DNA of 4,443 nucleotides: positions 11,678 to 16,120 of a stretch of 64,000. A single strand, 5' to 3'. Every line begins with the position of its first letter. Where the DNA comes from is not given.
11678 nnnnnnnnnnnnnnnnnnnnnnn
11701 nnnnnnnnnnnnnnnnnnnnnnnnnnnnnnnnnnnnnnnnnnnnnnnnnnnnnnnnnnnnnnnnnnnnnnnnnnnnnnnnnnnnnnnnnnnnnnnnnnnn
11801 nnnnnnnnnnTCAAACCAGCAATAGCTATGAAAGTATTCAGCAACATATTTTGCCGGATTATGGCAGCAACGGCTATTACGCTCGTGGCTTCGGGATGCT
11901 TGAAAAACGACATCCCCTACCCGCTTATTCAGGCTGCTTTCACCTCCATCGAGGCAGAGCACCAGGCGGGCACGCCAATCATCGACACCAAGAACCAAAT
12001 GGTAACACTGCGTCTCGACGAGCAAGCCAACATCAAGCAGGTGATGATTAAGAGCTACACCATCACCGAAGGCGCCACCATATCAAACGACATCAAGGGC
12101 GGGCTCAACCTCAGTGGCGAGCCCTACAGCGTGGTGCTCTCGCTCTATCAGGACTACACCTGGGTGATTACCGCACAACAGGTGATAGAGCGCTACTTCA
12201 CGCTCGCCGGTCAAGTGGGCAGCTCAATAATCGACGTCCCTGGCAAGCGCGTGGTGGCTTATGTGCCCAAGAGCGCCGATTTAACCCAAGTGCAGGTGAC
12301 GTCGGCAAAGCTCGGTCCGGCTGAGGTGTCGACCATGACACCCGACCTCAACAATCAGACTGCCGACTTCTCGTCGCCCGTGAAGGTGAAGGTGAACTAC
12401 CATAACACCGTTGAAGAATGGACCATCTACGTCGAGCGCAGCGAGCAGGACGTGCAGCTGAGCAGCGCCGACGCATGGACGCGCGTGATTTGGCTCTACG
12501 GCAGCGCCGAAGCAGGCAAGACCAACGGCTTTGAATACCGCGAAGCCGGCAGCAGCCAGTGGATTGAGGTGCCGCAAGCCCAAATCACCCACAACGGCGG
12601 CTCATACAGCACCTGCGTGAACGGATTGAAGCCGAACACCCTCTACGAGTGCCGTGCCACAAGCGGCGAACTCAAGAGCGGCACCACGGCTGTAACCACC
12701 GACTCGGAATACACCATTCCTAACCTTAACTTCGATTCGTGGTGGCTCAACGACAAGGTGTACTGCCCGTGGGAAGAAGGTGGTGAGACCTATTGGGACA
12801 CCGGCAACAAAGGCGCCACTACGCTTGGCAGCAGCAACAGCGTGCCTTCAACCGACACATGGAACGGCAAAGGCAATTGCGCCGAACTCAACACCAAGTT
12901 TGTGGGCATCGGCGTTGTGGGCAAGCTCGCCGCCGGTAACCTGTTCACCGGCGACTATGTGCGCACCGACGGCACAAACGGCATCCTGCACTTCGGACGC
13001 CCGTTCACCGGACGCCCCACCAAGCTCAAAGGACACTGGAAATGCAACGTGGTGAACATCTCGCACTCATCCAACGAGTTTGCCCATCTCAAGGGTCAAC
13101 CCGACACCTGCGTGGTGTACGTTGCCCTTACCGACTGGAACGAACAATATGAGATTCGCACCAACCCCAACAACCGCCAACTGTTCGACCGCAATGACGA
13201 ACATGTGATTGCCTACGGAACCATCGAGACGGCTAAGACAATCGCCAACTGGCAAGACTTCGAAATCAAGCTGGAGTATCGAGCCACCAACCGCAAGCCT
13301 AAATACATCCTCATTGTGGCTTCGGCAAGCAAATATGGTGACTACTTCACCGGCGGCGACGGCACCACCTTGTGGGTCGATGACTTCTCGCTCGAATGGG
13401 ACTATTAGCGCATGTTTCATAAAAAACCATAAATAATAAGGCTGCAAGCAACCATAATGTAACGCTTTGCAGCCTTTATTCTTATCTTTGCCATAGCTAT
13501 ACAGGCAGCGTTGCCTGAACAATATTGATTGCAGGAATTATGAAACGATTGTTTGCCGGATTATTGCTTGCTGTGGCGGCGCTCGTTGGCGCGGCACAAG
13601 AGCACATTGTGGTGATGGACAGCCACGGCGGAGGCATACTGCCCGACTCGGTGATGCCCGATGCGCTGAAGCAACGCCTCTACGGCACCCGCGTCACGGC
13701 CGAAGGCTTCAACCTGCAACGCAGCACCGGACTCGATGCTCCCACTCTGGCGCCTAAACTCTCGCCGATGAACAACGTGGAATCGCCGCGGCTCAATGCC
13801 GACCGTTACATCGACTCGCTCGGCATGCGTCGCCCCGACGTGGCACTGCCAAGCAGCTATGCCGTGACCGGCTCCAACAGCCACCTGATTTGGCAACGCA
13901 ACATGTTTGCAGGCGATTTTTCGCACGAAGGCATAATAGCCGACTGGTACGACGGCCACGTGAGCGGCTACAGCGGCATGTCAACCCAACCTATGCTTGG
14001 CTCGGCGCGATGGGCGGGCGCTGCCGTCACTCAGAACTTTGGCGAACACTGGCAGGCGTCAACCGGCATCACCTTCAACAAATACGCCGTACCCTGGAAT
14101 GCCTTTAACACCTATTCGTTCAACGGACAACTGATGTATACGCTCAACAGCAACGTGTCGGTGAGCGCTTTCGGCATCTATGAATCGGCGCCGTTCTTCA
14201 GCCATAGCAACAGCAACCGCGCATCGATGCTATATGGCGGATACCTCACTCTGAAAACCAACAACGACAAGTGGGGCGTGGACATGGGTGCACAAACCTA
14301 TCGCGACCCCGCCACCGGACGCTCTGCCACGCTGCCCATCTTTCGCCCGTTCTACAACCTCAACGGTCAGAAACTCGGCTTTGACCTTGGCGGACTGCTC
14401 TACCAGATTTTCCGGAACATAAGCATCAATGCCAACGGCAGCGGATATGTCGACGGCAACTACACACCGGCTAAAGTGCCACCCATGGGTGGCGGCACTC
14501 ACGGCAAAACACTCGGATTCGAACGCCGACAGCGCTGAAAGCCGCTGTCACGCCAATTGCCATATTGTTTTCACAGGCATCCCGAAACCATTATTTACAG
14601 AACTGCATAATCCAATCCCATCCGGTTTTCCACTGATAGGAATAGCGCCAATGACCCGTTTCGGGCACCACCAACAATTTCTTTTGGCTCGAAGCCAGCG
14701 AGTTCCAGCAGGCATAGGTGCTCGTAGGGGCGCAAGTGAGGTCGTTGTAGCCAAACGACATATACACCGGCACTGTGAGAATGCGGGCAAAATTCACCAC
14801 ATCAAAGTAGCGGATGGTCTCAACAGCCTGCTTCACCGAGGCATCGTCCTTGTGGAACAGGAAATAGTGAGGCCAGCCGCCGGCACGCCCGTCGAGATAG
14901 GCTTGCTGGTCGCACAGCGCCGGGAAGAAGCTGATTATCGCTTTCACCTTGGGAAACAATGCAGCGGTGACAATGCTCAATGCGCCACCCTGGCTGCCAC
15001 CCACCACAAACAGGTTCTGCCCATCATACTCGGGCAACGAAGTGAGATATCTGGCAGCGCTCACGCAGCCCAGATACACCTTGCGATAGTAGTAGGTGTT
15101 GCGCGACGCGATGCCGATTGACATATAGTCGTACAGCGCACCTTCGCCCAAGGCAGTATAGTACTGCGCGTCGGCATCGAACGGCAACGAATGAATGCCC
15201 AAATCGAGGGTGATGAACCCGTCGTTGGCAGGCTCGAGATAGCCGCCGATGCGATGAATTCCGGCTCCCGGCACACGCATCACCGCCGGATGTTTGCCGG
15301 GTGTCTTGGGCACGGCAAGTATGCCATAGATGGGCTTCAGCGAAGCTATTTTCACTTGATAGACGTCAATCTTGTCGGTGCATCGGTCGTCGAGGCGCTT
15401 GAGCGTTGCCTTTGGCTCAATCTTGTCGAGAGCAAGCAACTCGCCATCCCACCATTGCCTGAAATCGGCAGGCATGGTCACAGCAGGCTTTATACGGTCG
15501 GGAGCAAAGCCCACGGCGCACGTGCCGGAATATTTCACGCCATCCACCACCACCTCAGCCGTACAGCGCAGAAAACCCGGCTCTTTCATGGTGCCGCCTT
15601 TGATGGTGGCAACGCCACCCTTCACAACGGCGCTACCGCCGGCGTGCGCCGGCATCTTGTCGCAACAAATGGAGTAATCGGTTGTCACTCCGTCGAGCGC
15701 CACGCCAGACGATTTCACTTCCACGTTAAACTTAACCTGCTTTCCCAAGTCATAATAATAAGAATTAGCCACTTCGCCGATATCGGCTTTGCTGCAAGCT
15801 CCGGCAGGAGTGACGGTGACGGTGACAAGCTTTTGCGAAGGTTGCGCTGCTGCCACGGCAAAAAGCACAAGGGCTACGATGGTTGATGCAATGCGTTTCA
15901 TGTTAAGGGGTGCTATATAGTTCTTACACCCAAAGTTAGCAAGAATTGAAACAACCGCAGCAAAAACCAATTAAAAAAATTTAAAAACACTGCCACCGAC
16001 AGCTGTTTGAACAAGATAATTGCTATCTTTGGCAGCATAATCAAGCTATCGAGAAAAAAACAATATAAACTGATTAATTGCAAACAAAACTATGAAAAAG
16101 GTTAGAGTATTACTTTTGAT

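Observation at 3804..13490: Six-gene translationally coupled operon of modular surface lipoproteins plus small beta-barrels, with no enzyme, transporter or regulator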

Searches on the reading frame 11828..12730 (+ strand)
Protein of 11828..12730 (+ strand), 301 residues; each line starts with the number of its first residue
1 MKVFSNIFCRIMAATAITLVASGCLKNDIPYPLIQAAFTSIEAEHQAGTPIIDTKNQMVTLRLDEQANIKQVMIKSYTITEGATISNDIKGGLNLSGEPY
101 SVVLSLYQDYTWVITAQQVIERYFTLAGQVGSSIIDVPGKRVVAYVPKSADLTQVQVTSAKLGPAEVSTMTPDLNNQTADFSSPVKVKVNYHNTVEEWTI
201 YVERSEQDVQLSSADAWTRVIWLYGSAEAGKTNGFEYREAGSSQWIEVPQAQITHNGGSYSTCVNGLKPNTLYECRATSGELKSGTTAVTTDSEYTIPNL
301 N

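Call 21: search_protein_families(library=pfam, proteins=[window:11828-12730:+], max_evalue=10)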
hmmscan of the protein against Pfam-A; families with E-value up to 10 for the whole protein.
window:11828-12730:+ (301 aa): 3 families
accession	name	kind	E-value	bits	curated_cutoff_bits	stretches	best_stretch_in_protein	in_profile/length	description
PF03440.20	APT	-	0.00029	21.2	25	1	249-290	7-47/87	Aerolysin/Pertussis toxin (APT) domain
PF25059.1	FN3_DSCAM-DSCAML_C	-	0.019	15.7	39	1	236-279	26-64/89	DSCAM/DSCAML C-terminal Fn3-like domain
PF16656.11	Pur_ac_phosph_N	-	0.04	14.9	30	1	209-290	4-92/93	Purple acid Phosphatase, N-terminal domain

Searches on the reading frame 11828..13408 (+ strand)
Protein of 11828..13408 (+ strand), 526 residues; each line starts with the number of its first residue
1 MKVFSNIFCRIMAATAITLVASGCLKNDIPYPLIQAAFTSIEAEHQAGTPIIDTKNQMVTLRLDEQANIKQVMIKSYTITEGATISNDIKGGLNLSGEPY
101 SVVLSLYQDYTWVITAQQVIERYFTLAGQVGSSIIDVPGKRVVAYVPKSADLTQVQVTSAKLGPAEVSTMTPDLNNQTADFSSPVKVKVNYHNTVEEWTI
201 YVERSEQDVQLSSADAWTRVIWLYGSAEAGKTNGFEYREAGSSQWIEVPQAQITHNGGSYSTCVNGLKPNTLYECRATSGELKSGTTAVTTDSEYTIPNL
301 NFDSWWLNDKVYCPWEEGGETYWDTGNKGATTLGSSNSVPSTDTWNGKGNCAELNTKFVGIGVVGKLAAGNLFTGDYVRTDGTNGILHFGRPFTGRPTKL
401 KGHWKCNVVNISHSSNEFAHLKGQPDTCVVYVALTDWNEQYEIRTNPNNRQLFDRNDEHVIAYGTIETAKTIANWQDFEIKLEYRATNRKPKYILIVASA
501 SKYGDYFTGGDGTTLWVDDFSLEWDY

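Call 3: search_protein_families(library=pfam, proteins=[window:11828-13408:+], max_evalue=0.01)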
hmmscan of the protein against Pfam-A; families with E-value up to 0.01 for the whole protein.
window:11828-13408:+ (526 aa): 2 families
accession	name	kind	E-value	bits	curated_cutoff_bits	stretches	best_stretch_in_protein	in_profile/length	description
PF13201.12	PCMD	-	1.9e-47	162.5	28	1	301-522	1-233/234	Putative carbohydrate metabolism domain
PF03440.20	APT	-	0.00085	19.7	25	1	249-291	7-48/87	Aerolysin/Pertussis toxin (APT) domain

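Call 4: search_protein_families(library=ncbifam, proteins=[window:11828-13408:+], max_evalue=0.01)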
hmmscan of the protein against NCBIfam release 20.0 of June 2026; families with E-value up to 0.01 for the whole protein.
window:11828-13408:+ (526 aa): 0 families

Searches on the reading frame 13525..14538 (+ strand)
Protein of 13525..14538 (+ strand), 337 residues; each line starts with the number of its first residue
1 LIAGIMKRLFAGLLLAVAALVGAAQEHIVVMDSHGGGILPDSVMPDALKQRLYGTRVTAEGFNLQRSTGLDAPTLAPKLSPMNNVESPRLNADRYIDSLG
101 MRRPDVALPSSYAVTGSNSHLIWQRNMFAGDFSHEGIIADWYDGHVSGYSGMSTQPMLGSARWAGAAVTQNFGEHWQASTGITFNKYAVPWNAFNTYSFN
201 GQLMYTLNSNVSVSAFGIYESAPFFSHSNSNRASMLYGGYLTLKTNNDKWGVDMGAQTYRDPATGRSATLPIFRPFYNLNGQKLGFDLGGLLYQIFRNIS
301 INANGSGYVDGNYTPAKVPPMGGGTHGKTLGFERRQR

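Call 3: search_protein_families(library=pfam, proteins=[window:13525-14538:+], max_evalue=0.01)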
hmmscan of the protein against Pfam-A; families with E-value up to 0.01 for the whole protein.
window:13525-14538:+ (337 aa): 0 families

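Call 4: search_protein_families(library=ncbifam, proteins=[window:13525-14538:+], max_evalue=0.01)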
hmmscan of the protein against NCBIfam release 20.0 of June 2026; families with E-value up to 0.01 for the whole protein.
window:13525-14538:+ (337 aa): 0 families

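Call 21: search_protein_families(library=pfam, proteins=[window:13543-14538:+], max_evalue=10)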
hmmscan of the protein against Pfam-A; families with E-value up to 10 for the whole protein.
window:13543-14538:+ (331 aa): 1 family
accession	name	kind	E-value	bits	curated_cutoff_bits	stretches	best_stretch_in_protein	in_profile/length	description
PF10677.15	DUF2490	-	0.085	13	29.8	1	157-222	4-66/186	Protein of unknown function (DUF2490)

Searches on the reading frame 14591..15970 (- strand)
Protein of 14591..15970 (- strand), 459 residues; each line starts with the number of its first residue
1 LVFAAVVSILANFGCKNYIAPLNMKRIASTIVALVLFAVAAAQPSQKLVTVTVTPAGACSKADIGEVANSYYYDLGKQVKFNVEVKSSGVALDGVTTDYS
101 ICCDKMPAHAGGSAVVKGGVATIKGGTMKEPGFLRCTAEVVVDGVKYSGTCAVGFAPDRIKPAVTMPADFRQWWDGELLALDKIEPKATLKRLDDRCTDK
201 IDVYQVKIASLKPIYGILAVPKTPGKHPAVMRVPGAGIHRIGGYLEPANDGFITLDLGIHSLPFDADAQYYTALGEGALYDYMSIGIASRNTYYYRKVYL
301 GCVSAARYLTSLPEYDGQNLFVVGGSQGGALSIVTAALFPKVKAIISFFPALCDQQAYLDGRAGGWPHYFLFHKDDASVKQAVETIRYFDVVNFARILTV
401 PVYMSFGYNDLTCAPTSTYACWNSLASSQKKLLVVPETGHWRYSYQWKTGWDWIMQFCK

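Call 64: search_protein_families(library=pfam, proteins=[window:14591-15970:-], max_evalue=0.001)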
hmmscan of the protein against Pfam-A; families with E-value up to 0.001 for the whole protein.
window:14591-15970:- (459 aa): 5 families
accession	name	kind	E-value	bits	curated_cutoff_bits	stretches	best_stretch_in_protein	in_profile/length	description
PF05448.18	AXE1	-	3.6e-42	144.7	21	1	161-442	15-305/321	Acetyl xylan esterase (AXE1)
PF01738.24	DLH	-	5.4e-06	26.6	21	1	304-386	83-165/217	Dienelactone hydrolase family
PF00326.27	Peptidase_S9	-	1.1e-05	25.5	22.6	1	302-444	48-191/213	Prolyl oligopeptidase family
PF00561.26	Abhydrolase_1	-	1.6e-05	25.1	25.8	0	315-347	66-99/245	alpha/beta hydrolase fold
PF12146.15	Hydrolase_4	-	0.0004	20.2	27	0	314-355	72-114/239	Serine aminopeptidase, S33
